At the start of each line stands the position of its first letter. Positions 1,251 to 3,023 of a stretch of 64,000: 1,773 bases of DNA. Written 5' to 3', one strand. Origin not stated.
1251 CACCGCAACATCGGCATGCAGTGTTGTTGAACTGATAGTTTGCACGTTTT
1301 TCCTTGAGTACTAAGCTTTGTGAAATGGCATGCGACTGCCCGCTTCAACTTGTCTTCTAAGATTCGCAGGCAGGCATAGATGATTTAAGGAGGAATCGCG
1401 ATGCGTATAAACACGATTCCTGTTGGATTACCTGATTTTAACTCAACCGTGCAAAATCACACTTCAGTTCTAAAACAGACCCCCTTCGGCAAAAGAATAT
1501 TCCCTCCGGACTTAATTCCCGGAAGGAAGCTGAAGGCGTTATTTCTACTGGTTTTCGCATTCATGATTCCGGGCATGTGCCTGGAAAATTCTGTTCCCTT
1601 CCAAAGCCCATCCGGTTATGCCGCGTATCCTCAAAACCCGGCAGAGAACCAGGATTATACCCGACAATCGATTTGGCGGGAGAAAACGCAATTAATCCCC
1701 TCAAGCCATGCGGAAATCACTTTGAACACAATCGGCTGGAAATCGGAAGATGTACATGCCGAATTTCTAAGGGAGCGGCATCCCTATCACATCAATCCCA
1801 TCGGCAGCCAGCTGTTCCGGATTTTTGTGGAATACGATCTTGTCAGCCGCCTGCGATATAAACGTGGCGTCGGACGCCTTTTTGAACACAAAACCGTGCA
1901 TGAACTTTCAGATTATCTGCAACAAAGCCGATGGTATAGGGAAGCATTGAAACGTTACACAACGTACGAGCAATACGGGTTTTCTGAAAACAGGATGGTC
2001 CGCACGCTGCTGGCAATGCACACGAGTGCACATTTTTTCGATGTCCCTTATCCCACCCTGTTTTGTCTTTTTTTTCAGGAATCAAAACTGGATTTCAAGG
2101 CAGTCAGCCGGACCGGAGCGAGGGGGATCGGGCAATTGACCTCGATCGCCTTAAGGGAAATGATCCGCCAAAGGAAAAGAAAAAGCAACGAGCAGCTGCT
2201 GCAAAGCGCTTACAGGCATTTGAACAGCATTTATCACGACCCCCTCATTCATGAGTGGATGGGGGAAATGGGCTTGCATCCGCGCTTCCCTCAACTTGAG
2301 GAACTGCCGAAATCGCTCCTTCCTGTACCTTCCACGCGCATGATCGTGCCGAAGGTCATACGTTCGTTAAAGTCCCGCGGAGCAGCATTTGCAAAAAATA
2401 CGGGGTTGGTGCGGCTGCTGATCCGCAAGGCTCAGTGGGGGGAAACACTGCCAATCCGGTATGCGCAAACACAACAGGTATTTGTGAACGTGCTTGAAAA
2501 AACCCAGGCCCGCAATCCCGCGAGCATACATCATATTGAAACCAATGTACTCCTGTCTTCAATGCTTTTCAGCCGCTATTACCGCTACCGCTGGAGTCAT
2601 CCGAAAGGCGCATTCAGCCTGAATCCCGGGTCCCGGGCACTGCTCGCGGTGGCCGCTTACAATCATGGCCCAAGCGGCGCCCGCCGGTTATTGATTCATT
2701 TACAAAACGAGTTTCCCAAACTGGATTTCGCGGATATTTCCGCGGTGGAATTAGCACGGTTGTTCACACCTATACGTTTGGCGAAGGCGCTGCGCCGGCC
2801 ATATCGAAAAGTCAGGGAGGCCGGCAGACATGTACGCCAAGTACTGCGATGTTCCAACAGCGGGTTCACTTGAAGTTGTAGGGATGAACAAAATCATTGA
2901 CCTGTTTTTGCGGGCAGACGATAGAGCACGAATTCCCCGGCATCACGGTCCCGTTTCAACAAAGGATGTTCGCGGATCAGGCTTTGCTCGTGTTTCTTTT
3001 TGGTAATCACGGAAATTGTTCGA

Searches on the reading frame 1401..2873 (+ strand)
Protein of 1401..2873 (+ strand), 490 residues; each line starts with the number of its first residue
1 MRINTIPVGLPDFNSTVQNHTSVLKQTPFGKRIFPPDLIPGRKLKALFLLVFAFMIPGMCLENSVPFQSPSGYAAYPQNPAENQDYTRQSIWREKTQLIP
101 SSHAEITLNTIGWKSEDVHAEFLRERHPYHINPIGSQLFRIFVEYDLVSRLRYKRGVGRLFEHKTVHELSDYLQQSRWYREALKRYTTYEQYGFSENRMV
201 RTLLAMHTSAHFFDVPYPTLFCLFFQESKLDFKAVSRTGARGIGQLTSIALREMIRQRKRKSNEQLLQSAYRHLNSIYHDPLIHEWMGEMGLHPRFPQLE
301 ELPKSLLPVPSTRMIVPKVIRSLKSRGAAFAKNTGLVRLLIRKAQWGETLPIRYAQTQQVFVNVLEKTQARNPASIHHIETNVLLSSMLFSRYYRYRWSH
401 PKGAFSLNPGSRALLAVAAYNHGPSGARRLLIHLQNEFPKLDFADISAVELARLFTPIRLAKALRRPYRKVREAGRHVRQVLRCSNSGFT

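Call 3: search_protein_families(library=pfam, proteins=[window:1401-2873:+], max_evalue=0.01)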
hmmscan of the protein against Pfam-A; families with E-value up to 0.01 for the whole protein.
window:1401-2873:+ (490 aa): 1 family
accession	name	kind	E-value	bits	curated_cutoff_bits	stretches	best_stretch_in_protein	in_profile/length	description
PF01464.25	SLT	-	1.3e-06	28.4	21.3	1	214-263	11-59/117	Transglycosylase SLT domain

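Call 4: search_protein_families(library=ncbifam, proteins=[window:1401-2873:+], max_evalue=0.01)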
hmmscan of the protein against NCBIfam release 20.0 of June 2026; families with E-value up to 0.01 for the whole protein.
window:1401-2873:+ (490 aa): 1 family
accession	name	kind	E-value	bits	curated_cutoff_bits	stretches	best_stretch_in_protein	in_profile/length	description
NF008112.0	PRK10859.1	equivalog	0.0022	16.5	354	1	218-277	304-362/483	membrane-bound lytic murein transglycosylase MltF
